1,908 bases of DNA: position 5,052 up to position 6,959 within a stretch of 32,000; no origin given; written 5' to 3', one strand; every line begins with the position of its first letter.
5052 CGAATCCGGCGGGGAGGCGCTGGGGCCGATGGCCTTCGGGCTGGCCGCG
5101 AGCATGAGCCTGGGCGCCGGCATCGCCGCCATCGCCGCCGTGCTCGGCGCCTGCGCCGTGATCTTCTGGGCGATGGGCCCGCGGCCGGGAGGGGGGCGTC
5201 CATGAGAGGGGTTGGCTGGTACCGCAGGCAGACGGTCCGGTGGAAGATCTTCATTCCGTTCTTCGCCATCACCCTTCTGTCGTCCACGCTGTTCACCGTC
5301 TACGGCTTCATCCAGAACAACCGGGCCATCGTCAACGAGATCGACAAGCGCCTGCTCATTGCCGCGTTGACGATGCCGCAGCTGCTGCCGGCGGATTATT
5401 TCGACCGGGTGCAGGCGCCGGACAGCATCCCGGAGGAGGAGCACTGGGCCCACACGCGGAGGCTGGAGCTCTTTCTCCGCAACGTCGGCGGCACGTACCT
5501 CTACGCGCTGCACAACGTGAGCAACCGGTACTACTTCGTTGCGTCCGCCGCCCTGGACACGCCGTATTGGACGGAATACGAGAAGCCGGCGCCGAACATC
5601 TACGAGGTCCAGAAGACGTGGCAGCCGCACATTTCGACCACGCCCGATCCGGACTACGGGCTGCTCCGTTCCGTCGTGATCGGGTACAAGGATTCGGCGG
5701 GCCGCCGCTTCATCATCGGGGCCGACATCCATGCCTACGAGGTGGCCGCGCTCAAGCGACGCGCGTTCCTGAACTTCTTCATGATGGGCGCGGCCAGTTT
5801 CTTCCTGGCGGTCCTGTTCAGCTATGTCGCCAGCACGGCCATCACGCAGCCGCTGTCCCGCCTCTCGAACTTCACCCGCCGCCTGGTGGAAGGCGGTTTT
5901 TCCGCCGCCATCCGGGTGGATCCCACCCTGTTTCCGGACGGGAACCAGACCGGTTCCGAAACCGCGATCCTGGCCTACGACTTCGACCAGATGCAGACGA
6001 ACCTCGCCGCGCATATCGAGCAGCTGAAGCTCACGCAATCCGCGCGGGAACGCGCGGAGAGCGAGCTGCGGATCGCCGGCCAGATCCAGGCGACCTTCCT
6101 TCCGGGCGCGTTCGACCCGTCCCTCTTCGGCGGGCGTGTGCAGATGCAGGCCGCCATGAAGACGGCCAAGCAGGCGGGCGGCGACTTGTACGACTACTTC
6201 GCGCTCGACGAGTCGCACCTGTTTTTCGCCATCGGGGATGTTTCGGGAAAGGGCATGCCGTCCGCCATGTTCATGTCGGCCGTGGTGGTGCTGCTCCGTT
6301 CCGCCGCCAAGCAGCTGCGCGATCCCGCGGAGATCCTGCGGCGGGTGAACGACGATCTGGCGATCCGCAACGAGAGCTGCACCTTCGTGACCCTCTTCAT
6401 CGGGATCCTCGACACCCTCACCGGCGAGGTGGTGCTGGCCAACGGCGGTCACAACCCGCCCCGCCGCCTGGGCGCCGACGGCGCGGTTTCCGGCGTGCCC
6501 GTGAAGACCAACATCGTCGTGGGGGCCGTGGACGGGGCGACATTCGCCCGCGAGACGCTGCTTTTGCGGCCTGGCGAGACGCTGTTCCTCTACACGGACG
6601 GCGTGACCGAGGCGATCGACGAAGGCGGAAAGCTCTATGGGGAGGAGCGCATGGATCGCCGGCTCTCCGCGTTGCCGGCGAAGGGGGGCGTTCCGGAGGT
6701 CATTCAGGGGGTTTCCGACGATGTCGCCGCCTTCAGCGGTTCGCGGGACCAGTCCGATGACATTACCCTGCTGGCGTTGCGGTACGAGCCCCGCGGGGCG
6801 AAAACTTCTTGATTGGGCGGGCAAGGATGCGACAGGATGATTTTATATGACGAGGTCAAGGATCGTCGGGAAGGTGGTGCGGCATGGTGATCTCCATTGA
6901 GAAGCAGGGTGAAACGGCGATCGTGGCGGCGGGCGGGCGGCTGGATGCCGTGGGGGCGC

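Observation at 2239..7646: Sensor-fused MFS transporter translationally coupled to a partner-switching module that has no sigma factor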

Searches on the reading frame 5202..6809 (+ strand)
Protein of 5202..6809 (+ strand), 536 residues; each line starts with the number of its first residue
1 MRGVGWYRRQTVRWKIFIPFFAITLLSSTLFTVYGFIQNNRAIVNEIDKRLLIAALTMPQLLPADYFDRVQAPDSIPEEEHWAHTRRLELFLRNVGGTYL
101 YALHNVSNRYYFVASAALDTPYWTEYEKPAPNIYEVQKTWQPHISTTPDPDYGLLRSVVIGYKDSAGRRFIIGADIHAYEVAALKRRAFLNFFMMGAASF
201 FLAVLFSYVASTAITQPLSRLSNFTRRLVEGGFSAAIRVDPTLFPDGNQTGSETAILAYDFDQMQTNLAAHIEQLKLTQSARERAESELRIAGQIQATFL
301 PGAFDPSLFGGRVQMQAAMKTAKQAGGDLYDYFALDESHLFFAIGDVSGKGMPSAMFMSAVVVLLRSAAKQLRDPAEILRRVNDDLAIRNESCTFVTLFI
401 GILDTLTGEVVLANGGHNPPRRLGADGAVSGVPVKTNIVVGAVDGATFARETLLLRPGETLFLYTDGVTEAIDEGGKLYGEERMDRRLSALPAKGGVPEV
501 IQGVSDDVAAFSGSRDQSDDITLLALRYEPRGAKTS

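Call 11: search_protein_families(library=pfam, proteins=[window:5202-6809:+], max_evalue=0.01)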
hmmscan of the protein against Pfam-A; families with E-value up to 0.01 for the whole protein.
window:5202-6809:+ (536 aa): 1 family
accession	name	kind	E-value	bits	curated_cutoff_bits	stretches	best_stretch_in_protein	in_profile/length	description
PF07228.17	SpoIIE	-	1.1e-45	156.5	25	1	337-528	2-191/192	Stage II sporulation protein E (SpoIIE)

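Call 33: search_protein_families(library=ncbifam, proteins=[window:5202-6809:+], max_evalue=0.01)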
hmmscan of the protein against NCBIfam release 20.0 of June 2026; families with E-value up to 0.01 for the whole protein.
window:5202-6809:+ (536 aa): 5 families
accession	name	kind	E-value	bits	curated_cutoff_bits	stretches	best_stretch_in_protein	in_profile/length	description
NF038263.1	prot_phos_SiaA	equivalog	2.4e-12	46.2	700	2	200-384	318-509/658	biofilm regulation protein phosphatase SiaA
NF045505.1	RR_RssB_Pseudo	equivalog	2.1e-10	40.2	700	1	325-526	189-389/394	two-component system response regulator RssB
TIGR02865.1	spore_II_E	equivalog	6e-07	27.9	490.8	1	311-473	552-712/764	stage II sporulation protein E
NF047496.1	HK_LIC11548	equivalog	0.00097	18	750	1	191-299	276-375/589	LIC_11548 family sensor histidine kinase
NF012163.2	BaeS_SmeS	equivalog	0.003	16.6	500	1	192-239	166-213/457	sensor histidine kinase efflux regulator BaeS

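Call 36: find_homologous_proteins(query=window:5202-6809:+, max_evalue=1e-10)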
Query window:5202-6809:+ (536 aa): 7767 proteins with E <= 1e-10 among 8000 candidates; the best 120 are listed.
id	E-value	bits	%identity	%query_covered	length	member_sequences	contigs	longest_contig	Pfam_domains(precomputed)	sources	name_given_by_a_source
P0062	0.0e+0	1203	100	100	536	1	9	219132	PF07228.18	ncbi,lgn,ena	-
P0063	1.8e-290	982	82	99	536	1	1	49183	PF07228.18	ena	-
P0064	7.1e-290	980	82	100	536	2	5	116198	PF07228.18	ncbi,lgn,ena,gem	-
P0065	8.8e-290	980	82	100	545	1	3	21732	PF07228.18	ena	-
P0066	6.9e-284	960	81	100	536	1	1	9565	PF07228.18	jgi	jgi:sigma-B regulation protein RsbU (phosphoserine phosphatase)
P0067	2.7e-283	958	80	99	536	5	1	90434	PF07228.18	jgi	jgi:phosphoserine phosphatase RsbU/P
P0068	1.4e-282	956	80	100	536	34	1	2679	PF07228.18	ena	-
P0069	1.8e-282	955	80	100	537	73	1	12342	PF07228.18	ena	-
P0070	2.3e-281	952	80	100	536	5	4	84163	PF07228.18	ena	-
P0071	1.6e-280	949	79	100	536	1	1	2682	PF07228.18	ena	-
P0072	2.2e-280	949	79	100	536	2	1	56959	PF07228.18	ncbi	ncbi:MAG: PP2C family protein-serine/threonine phosphatase [Kiritimatiellia bacterium]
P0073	7.2e-279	944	80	99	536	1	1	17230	PF07228.18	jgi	jgi:serine phosphatase RsbU (regulator of sigma subunit)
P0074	6.4e-278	941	79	99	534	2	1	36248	PF07228.18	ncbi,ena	-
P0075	8.1e-277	937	78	99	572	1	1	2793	PF07228.18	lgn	-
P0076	1.3e-276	936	79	100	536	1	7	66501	PF07228.18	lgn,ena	-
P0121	7.2e-103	363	37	96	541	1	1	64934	PF07228.18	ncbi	-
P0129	3.0e-95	338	36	97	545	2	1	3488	PF00672.31,PF07228.18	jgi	-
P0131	5.1e-93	330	35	98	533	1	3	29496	PF00672.31,PF07228.18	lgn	-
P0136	8.2e-90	320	36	96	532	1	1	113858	PF07228.18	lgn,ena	-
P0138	4.8e-88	314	36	96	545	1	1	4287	PF00672.31,PF07228.18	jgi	jgi:sigma-B regulation protein RsbU (phosphoserine phosphatase)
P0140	1.7e-87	312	36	96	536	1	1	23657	PF00672.31,PF07228.18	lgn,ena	-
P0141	7.1e-87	310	35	97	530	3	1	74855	PF00672.31,PF07228.18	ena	-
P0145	1.5e-86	309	34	97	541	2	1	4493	PF00672.31,PF07228.18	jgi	jgi:sigma-B regulation protein RsbU (phosphoserine phosphatase)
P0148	1.4e-84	303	36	95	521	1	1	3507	PF00672.31,PF07228.18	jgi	jgi:sigma-B regulation protein RsbU (phosphoserine phosphatase)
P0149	4.8e-84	301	35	98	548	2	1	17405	PF00672.31,PF07228.18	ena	-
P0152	5.4e-83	297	34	97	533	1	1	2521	PF00672.31,PF07228.18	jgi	jgi:phosphoserine phosphatase RsbU/P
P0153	5.5e-82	294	34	97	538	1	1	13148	PF00672.31,PF07228.18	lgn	-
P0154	2.3e-81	292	35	98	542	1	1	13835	PF00672.31,PF07228.18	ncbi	-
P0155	4.4e-81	291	35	96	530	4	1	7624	PF00672.31,PF07228.18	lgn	-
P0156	4.8e-81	291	33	98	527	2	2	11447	PF00672.31,PF07228.18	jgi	jgi:sigma-B regulation protein RsbU (phosphoserine phosphatase)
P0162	1.4e-77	280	33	98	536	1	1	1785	PF00672.31,PF07228.18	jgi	jgi:serine phosphatase RsbU (regulator of sigma subunit)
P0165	6.0e-76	274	40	65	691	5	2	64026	PF00672.31,PF17201.11,PF02743.25,PF22673.3,PF08269.18,PF07228.18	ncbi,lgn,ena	-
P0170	3.3e-75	272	33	97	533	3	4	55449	PF00672.31,PF07228.18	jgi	jgi:phosphoserine phosphatase RsbU/P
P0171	9.1e-75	270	44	65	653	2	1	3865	PF00672.31,PF17201.11,PF02743.25,PF22673.3,PF08269.18,PF07228.18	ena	-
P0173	3.7e-74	268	32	97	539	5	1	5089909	PF07228.18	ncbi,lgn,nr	ncbi:MAG: PP2C family protein-serine/threonine phosphatase [Candidatus Electrothrix scaldis]|nr:MAG:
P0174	3.8e-74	268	43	64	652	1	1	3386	PF00672.31,PF17201.11,PF02743.25,PF22673.3,PF08269.18,PF07228.18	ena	-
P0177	4.0e-73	265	42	63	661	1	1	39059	PF00672.31,PF17201.11,PF02743.25,PF22673.3,PF08269.18,PF07228.18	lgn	-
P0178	4.7e-73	265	44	59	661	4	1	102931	PF00672.31,PF17201.11,PF02743.25,PF22673.3,PF07228.18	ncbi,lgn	-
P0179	1.1e-72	263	43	59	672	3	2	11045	PF00672.31,PF17201.11,PF02743.25,PF22673.3,PF07228.18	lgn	-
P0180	1.3e-72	263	46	59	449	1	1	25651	PF00672.31,PF17201.11,PF02743.25,PF07228.18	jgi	jgi:phosphoserine phosphatase RsbU/P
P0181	1.4e-72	263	42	65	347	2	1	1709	PF00672.31,PF07228.18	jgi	jgi:sigma-B regulation protein RsbU (phosphoserine phosphatase)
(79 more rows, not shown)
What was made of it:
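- On HAMP-linked membrane phosphatase: PF00672 is present in full-length homologs at 33-36% identity (call 36).
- Checked: Homologs at 33-36% identity do carry PF00672 HAMP (call 36).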

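Call 37: find_encoding_contigs(protein=P0121, flank=7000, max_places=1)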
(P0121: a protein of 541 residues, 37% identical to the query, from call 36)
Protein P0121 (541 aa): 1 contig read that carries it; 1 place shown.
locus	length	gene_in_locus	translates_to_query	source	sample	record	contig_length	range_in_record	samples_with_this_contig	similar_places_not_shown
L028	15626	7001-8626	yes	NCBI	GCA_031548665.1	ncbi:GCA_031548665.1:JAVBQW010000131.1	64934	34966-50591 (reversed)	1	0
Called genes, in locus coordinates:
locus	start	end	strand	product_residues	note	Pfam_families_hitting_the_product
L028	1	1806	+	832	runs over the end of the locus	PF13180:PDZ_2, PF14849:YidC_periplas, PF02096:60KD_IMP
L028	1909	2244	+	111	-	-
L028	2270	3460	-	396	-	PF07228:SpoIIE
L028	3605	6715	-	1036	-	-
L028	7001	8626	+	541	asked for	PF07228:SpoIIE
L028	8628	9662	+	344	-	PF03590:AsnA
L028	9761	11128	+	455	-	PF04434:SWIM (weak)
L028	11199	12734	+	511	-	PF18944:DUF5691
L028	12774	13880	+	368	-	PF07728:AAA_5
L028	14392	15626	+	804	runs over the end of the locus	PF18934:DUF5682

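Call 38: find_encoding_contigs(protein=P0173, flank=7000, max_places=1)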
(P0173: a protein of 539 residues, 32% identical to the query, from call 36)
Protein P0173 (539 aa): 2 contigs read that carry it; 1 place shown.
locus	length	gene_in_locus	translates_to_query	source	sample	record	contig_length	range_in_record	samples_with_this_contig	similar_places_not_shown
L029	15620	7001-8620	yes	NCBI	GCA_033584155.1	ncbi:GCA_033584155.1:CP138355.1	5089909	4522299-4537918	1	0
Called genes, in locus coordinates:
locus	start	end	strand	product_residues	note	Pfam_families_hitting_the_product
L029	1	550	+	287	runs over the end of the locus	-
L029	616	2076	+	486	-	PF00474:SSF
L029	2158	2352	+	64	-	PF09957:VapB_antitoxin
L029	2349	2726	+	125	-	PF01850:PIN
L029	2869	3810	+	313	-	-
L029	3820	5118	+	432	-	PF02653:BPD_transp_2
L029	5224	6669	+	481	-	PF05618:RimB-like, PF18030:Rimk_N, PF14397:ATPgrasp_ST (faint), PF02655:ATP-grasp_3 (weak), PF02955:GSH-S_ATP, PF08443:RimK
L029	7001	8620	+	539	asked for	PF07228:SpoIIE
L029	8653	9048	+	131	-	PF14559:TPR_19 (faint)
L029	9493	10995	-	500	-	PF13181:TPR_8 (faint), PF00515:TPR_1 (faint), PF07719:TPR_2 (faint), PF13374:TPR_10 (faint), PF13414:TPR_11 (faint), PF24885:TPR_NPHP3 (weak), PF13424:TPR_12 (weak)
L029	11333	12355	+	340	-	PF00199:Catalase (weak)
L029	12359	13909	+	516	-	PF14516:AAA_35, PF13191:AAA_16 (weak), PF13401:AAA_22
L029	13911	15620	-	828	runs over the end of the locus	PF00403:HMA, PF00122:E1-E2_ATPase, PF00702:Hydrolase, PF08282:Hydrolase_3 (faint)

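Call 62: search_solved_structures(query=A5, max_evalue=0.001)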
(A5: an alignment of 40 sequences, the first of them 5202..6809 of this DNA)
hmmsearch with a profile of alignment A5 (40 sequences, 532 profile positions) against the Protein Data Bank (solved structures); distinct sequences matched with E-value up to 0.001: 7.
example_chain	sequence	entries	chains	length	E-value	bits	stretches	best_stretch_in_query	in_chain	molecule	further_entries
3ke6_A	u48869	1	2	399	5.7e-22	81.3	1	324-471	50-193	Protein Rv1364c/MT1410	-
3es2_A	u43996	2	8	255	2.9e-18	69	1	293-470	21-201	Probable two-component response regulator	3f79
3eq2_A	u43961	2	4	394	7.1e-18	67.8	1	293-470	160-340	Probable two-component response regulator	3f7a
6k4e_A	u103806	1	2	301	5.1e-15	58.3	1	262-528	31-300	Putative serine phosphatase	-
5mqh_A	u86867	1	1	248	2.3e-14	56.2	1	325-530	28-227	Serine phosphatase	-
3t91_A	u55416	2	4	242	9.5e-14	54.1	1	325-530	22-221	Stage II sporulation protein E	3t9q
5ucg_A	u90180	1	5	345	2.3e-13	52.9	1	325-530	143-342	Stage II sporulation protein E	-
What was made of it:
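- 5202..6812 (+): Membrane PP2C (SpoIIE/RsbU family), 536 aa. Layout: TM (16-34), periplasmic domain (35-187), TM (188-206), linker (207-336), PPM domain (337-528). PDB relatives are Rv1364c, P. aeruginosa RssB, SiaA and SpoIIE (call 62).
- Closest known: Chlamydia trachomatis Rsb system. Different: Sequence similarity is limited to the PPM domain, and no PDB sequence hit covers the periplasmic part (call 62).
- Closest known: Pseudomonas aeruginosa SiaABCD. Same: SiaA gives the best partial NCBIfam hit (E 2e-12), and its PP2C domain 6k4e is a PDB hit (calls 33, 62).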

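Call 84: find_encoding_contigs(protein=P0136, flank=6000, max_places=1)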
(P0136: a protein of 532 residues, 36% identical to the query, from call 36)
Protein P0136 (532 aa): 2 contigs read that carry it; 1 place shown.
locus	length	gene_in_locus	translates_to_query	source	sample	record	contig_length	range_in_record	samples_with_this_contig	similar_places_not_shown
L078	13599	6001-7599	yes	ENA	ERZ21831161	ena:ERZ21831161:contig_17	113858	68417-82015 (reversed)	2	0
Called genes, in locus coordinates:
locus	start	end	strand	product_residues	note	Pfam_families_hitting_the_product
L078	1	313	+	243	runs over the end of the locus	-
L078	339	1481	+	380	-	-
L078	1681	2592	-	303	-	-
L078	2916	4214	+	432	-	-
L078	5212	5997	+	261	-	PF01234:NNMT_PNMT_TEMT, PF13489:Methyltransf_23 (weak), PF08242:Methyltransf_12 (faint)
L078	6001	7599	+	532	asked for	PF07228:SpoIIE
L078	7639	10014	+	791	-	PF07690:MFS_1 (weak)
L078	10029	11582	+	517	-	PF00672:HAMP (weak)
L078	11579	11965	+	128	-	PF00027:cNMP_binding (faint)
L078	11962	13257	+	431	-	-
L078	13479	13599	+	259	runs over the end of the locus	PF07694:5TM-5TMR_LYT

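Call 85: find_encoding_contigs(protein=P0141, flank=6000, max_places=1)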
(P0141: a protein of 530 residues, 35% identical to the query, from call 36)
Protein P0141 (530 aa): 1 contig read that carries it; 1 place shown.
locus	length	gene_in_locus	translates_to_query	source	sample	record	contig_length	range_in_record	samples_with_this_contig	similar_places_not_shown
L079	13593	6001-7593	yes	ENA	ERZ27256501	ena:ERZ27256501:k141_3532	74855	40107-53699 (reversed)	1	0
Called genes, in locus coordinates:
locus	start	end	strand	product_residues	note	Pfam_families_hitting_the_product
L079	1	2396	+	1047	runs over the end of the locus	PF13646:HEAT_2 (faint)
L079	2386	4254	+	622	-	PF00672:HAMP, PF00027:cNMP_binding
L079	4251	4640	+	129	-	-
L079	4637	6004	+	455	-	-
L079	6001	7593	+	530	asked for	PF00672:HAMP (faint), PF07228:SpoIIE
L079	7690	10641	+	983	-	PF07715:Plug, PF00593:TonB_dep_Rec_b-barrel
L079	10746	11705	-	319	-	PF14378:PAP2_3, PF01569:PAP2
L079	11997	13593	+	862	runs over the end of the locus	PF03176:MMPL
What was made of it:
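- Tried and rejected: PP2C paralogs in L029 and L079 have no MFS partner (calls 38, 85).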
